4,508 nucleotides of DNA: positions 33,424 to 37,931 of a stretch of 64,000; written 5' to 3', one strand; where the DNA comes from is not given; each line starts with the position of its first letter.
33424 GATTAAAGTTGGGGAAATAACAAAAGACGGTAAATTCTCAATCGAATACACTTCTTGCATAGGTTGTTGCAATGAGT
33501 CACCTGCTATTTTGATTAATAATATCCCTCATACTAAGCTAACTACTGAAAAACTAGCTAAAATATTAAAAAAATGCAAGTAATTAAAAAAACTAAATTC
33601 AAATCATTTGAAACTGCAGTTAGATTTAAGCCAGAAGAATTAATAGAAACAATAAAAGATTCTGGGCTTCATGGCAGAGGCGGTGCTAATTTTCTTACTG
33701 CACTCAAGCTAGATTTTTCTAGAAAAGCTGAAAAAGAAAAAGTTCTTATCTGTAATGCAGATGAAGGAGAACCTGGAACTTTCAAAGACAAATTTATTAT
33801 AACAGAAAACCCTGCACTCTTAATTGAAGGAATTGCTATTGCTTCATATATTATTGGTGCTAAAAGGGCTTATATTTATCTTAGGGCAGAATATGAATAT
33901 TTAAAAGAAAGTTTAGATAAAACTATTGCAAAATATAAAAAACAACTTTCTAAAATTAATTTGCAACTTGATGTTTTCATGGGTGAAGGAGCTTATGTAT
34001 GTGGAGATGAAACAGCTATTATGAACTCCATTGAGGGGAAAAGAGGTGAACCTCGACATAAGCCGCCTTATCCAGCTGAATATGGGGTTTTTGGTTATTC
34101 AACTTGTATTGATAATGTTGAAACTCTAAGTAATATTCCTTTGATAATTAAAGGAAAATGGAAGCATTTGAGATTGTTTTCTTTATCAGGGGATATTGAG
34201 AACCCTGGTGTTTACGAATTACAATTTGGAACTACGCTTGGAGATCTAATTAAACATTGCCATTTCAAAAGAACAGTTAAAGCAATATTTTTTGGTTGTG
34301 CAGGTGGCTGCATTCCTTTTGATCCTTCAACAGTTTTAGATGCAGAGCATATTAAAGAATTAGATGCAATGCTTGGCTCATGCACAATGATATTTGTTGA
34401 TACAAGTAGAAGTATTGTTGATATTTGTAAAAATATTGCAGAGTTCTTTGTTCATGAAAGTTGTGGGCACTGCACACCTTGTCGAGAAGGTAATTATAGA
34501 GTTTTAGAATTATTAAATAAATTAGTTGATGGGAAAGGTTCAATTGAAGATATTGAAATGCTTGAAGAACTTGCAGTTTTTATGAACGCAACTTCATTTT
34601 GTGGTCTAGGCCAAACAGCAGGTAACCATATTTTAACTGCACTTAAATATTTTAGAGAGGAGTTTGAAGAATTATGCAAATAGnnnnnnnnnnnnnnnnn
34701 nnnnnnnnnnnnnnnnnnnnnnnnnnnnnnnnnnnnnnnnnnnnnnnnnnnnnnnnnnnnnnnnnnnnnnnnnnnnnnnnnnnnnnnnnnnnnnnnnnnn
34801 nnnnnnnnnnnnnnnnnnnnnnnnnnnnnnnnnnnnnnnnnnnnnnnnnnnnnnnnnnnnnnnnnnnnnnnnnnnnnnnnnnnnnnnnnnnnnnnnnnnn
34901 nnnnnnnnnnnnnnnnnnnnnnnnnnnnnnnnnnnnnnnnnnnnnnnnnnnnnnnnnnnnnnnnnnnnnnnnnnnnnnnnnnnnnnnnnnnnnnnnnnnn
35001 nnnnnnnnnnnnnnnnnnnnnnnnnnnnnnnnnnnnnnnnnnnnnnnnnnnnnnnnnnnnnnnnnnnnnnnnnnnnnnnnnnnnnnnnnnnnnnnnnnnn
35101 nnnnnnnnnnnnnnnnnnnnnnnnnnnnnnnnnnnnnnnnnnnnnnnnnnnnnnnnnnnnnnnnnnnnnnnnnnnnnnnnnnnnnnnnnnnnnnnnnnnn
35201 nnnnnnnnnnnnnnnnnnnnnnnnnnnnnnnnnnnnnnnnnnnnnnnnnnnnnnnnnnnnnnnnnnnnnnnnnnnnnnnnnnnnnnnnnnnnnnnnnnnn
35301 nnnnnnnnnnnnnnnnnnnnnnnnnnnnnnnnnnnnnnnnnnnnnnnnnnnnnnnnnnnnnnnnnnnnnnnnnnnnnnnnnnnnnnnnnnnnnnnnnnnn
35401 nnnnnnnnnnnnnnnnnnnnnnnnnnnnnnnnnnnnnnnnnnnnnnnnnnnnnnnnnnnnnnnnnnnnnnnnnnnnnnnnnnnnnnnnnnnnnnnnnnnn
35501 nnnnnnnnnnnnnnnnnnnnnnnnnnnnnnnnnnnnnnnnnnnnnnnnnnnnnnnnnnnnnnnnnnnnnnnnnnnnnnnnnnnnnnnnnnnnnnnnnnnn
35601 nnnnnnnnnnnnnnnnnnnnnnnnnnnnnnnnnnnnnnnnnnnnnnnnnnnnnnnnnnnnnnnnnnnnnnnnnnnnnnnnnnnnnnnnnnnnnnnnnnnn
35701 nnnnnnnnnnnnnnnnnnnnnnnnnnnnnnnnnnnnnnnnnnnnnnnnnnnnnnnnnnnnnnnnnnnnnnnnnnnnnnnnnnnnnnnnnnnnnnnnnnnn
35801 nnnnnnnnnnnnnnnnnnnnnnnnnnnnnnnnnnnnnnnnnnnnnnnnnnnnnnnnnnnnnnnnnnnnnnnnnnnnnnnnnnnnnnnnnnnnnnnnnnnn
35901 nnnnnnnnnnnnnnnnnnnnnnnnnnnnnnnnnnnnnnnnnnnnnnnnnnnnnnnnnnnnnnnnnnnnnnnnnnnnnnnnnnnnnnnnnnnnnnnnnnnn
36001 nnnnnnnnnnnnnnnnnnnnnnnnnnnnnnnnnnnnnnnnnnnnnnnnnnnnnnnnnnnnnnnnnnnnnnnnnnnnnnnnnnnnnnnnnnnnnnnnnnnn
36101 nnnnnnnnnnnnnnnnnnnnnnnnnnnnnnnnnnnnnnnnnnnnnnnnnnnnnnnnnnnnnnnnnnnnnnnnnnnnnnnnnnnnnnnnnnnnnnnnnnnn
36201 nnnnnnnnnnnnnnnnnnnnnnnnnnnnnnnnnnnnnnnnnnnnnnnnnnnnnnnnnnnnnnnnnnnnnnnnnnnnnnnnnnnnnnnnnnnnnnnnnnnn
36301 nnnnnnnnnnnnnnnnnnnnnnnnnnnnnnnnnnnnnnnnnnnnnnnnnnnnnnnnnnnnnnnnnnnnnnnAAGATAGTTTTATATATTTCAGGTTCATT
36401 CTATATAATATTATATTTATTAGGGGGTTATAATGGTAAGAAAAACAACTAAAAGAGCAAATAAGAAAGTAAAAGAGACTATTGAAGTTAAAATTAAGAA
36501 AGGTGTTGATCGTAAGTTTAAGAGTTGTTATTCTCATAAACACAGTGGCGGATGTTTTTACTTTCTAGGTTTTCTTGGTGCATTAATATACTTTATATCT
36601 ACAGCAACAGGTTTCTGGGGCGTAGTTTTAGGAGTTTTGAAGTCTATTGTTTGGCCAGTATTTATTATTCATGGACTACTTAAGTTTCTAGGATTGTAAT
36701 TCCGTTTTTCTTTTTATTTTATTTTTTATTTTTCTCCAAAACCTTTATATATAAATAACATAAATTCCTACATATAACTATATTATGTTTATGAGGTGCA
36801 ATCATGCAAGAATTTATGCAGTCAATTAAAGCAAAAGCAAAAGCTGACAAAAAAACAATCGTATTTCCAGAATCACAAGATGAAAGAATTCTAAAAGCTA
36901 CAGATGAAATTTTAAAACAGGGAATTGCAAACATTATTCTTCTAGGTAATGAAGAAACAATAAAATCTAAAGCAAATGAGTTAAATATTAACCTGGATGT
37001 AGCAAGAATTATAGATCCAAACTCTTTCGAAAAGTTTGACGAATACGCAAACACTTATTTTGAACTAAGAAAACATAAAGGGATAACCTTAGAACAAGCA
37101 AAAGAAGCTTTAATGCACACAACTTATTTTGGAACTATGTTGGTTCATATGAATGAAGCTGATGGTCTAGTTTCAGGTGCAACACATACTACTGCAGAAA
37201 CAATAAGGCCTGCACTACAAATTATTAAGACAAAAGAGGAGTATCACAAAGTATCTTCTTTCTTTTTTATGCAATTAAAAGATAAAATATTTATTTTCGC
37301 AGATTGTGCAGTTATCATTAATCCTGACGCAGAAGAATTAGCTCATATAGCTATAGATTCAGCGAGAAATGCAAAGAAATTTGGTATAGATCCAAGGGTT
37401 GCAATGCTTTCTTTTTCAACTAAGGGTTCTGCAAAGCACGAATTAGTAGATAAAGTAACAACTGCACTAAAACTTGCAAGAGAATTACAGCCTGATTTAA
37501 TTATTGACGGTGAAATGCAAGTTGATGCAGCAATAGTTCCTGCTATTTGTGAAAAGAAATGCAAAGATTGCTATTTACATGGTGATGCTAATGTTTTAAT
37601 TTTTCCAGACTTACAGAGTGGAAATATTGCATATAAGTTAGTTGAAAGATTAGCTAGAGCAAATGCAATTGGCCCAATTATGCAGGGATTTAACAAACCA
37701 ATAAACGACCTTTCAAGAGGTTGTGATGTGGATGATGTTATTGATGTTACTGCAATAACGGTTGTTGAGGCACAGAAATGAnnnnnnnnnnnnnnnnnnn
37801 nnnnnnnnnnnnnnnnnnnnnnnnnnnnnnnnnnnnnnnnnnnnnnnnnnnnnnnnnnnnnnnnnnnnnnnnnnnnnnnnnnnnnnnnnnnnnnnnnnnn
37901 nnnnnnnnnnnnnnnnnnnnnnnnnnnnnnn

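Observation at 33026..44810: Fermentative H2/acetate island in an archaeon: trimeric [FeFe]-hydrogenase + Pta-Ack + rubrerythrin + PFOR + AOR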

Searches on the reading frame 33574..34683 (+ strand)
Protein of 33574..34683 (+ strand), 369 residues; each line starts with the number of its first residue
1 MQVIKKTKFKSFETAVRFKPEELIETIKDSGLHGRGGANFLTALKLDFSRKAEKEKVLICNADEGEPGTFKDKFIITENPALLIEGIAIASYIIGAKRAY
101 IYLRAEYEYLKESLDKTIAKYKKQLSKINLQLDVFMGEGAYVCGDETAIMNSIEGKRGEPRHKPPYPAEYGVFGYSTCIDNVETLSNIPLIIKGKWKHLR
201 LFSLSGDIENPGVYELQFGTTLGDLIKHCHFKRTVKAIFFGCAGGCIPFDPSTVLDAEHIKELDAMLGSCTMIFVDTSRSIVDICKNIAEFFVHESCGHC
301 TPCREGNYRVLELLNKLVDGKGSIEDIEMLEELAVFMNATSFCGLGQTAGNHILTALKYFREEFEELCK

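Call 3: search_protein_families(library=pfam, proteins=[window:33574-34683:+])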
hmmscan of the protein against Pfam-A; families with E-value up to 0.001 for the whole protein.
window:33574-34683:+ (369 aa): 3 families
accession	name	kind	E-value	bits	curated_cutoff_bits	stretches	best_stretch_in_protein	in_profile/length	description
PF01512.22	Complex1_51K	-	1.1e-42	145.8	31.2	1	27-189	1-149/150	Nuo51 FMN-binding domain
PF10589.14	NADH_4Fe-4S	-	4.4e-31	107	23.5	1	283-366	1-84/85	NADH-ubiquinone oxidoreductase-F iron-sulfur binding region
PF10531.15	SLBB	-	3.4e-05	24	27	1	203-229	3-29/55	SLBB domain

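Call 15: search_protein_families(library=ncbifam, proteins=[window:33574-34683:+])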
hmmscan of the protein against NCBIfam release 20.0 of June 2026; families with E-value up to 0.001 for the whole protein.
window:33574-34683:+ (369 aa): 6 families
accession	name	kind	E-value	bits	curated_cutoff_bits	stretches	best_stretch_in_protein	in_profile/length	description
TIGR01959.1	nuoF_fam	equivalog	3.4e-106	355.1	558.65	1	4-366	18-408/410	NADH-quinone oxidoreductase subunit NuoF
NF010120.0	PRK13596.1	equivalog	1.7e-82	277.3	389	1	6-366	26-415/433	NADH-quinone oxidoreductase subunit NuoF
NF008436.0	PRK11278.1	equivalog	6.9e-79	265.8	749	1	17-365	45-423/448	NADH-quinone oxidoreductase subunit NuoF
TIGR01945.1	rnfC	subfamily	4.3e-19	68.4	245.95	1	11-235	112-320/435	RnfABCDGE type electron transport complex subunit C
NF003454.1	PRK05035.1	equivalog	1.3e-16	60.2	345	1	14-241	117-330/556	electron transport complex subunit RsxC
TIGR04481.1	PR_assoc_PrdC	equivalog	2.9e-15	56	490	1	15-194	67-228/425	proline reductase-associated electron transfer protein PrdC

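Call 17: search_solved_structures(query=window:33574-34683:+, show_alignments=2)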
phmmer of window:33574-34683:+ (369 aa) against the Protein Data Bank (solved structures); distinct sequences matched with E-value up to 0.001: 64 (the best 60 are shown).
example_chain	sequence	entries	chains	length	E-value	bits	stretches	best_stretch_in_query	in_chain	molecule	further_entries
9n5u_B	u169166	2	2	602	1.6e-86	293.6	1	9-364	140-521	NfnB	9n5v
9bov_B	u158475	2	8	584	1.4e-85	290.5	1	16-364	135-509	NADH dehydrogenase (Quinone)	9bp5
7q4w_B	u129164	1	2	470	9.1e-85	287.9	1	16-366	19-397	Iron hydrogenase HydB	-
7q4v_B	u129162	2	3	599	2e-84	286.8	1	16-366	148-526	Iron hydrogenase HydB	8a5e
7p5h_B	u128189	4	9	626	3e-84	286.2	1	9-364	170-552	Fe-hydrogenase, subunit beta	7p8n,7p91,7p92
7t2r_B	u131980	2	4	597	5.2e-84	285.4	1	16-364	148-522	NiFe hydrogenase subunit B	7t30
8oh5_B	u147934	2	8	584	1.1e-80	274.4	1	10-366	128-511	NAD-reducing hydrogenase subunit HoxF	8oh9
6q9c_B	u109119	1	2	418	4.3e-80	272.5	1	4-367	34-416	NADH-quinone oxidoreductase subunit F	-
7q5y_C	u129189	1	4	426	4.6e-80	272.4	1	4-367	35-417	NADH-quinone oxidoreductase subunit F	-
6hl2_B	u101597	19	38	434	4.9e-80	272.3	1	4-367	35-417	NADH-quinone oxidoreductase subunit F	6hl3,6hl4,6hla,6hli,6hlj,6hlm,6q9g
6q9k_B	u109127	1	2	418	1.1e-79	271.1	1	4-367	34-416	NADH-quinone oxidoreductase subunit F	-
6r7p_B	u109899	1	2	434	1.3e-79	270.9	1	4-367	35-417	NADH-quinone oxidoreductase subunit F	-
9fii_B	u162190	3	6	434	1.8e-79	270.5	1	4-367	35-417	NADH-quinone oxidoreductase subunit F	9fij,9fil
9fdj_B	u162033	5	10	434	4.7e-79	269.1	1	4-367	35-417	NADH-quinone oxidoreductase subunit F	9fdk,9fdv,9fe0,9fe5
9fe7_B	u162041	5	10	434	9e-79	268.2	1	4-367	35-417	NADH-quinone oxidoreductase subunit F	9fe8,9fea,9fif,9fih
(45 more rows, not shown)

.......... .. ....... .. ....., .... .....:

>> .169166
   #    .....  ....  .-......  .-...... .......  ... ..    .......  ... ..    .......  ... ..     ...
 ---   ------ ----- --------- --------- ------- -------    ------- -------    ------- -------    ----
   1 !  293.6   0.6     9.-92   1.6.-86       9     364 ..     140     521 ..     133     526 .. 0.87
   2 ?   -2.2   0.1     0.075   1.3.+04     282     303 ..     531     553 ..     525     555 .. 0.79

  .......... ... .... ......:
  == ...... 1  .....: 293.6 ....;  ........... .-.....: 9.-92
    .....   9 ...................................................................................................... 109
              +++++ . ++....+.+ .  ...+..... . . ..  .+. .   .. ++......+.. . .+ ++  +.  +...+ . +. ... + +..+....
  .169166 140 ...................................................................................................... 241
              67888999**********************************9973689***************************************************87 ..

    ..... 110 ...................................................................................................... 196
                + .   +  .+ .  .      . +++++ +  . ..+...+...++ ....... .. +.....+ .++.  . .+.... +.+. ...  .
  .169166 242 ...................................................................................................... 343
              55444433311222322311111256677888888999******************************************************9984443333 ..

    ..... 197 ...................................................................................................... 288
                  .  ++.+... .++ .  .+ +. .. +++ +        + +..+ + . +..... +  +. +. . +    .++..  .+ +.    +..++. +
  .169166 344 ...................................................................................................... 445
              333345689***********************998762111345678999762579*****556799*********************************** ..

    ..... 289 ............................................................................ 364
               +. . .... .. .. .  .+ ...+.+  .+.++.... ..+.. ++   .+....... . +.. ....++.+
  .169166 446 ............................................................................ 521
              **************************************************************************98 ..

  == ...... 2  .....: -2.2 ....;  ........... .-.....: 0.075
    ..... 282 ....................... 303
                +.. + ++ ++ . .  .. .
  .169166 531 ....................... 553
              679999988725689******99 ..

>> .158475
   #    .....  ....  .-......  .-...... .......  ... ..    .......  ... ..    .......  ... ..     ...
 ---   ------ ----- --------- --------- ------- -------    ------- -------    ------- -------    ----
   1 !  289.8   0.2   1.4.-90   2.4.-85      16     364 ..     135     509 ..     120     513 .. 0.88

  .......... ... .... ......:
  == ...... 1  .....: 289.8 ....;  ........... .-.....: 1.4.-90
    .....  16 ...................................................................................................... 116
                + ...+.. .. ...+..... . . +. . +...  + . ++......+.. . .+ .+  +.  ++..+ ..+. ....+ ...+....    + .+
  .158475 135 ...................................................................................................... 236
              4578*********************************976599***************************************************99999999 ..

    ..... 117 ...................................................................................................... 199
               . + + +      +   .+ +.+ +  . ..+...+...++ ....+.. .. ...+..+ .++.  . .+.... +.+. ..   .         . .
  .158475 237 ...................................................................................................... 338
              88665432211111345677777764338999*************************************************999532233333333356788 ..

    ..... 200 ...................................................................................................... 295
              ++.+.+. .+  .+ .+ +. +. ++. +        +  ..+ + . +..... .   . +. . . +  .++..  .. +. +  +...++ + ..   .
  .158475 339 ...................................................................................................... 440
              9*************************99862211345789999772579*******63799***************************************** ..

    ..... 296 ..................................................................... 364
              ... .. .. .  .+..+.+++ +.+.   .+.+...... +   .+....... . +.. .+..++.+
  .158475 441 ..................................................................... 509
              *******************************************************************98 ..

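Call 46: search_protein_representatives(protein=window:33574-34683:+)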
Query: 369 residues. Proteins with E-value up to 0.001 (for the whole library): 15785; up to 1e-10: 7760; up to 1e-30: 1435. The best 150 are listed.
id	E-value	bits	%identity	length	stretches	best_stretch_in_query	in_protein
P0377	1.7e-118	412.0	53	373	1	1-368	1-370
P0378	8.2e-116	403.2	49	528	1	1-366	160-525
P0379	8.3e-104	363.7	49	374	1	2-366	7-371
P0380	5.4e-99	347.9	46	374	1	1-366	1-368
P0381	3.4e-91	322.2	46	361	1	1-366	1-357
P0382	1.4e-89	316.9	44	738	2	17-365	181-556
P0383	4.4e-88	312.0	45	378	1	2-364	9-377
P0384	2.4e-86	306.3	46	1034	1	18-367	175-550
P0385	2.2e-83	296.5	46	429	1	17-368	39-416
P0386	7.2e-83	294.8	41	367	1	6-366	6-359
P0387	1.1e-82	294.2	45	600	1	9-367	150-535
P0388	1.5e-82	293.8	46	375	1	24-364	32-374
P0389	1.8e-82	293.6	42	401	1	20-366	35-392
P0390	5.5e-82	291.9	46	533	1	12-366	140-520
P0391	5.8e-82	291.8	47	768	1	21-366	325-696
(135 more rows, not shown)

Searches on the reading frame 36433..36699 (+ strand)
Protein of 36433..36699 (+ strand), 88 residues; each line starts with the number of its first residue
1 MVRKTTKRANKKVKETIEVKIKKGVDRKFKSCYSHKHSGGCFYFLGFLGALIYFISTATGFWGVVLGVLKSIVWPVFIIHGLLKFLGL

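Call 15: search_protein_families(library=ncbifam, proteins=[window:36433-36699:+])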
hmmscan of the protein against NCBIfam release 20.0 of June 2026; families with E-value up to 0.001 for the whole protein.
window:36433-36699:+ (88 aa): 0 families

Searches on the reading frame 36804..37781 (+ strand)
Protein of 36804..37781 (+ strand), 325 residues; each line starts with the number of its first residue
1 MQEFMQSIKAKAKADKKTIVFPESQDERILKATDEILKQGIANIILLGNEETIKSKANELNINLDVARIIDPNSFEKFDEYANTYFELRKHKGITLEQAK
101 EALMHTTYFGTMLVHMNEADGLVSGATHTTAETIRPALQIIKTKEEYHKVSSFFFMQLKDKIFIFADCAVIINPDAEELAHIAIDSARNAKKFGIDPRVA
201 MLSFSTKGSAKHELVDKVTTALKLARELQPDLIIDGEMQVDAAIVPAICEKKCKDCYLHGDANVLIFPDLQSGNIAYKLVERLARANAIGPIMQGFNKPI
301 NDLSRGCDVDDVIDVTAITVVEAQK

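Call 3: search_protein_families(library=pfam, proteins=[window:36804-37781:+])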
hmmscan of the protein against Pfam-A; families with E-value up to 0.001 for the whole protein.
window:36804-37781:+ (325 aa): 1 family
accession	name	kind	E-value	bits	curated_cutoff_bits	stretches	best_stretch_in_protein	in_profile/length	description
PF01515.24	PTA_PTB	-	3.2e-135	451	24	1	4-320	2-319/319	Phosphate acetyl/butaryl transferase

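Call 15: search_protein_families(library=ncbifam, proteins=[window:36804-37781:+])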
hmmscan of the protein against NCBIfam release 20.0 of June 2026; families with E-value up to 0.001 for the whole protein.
window:36804-37781:+ (325 aa): 11 families
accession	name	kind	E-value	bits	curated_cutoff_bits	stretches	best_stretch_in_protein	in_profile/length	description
NF004167.0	PRK05632.1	equivalog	5.8e-139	464.8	418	1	4-324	385-704/708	phosphate acetyltransferase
NF007233.1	PRK09653.1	subfamily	1.3e-133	445.4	310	1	4-323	1-319/319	phosphotransacetylase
TIGR00651.1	pta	equivalog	2e-126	421.6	311.2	1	19-320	1-304/304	phosphate acetyltransferase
NF009501.0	PRK12861.1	subfamily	4.5e-58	196.9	1178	1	12-324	444-761/764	NADP-dependent malic enzyme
TIGR02706.1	P_butyryltrans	equivalog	4.6e-25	88.4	410.5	2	110-320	79-291/294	phosphate butyryltransferase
NF004472.0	PRK05805.1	subfamily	2.4e-23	82.7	399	2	88-321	65-296/302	phosphate butyryltransferase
NF008852.0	PRK11890.1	subfamily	1.3e-21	77.1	413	1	111-321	89-301/315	phosphate acetyltransferase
NF005837.0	PRK07742.1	equivalog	4.1e-20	72.3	409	1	111-324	83-298/299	phosphate butyryltransferase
NF006045.0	PRK08190.1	subfamily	7.3e-20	71.2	282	1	110-320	242-454/467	bifunctional enoyl-CoA hydratase/phosphate acetyltransferase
TIGR02709.1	branched_ptb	equivalog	2.6e-08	33.8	475.15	1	159-305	109-254/271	branched-chain phosphotransacylase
TIGR03270.1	methan_mark_4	hypoth_equivalog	0.00049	19.5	190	0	120-305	20-190/204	methanogenesis marker protein Mmp4/MtxX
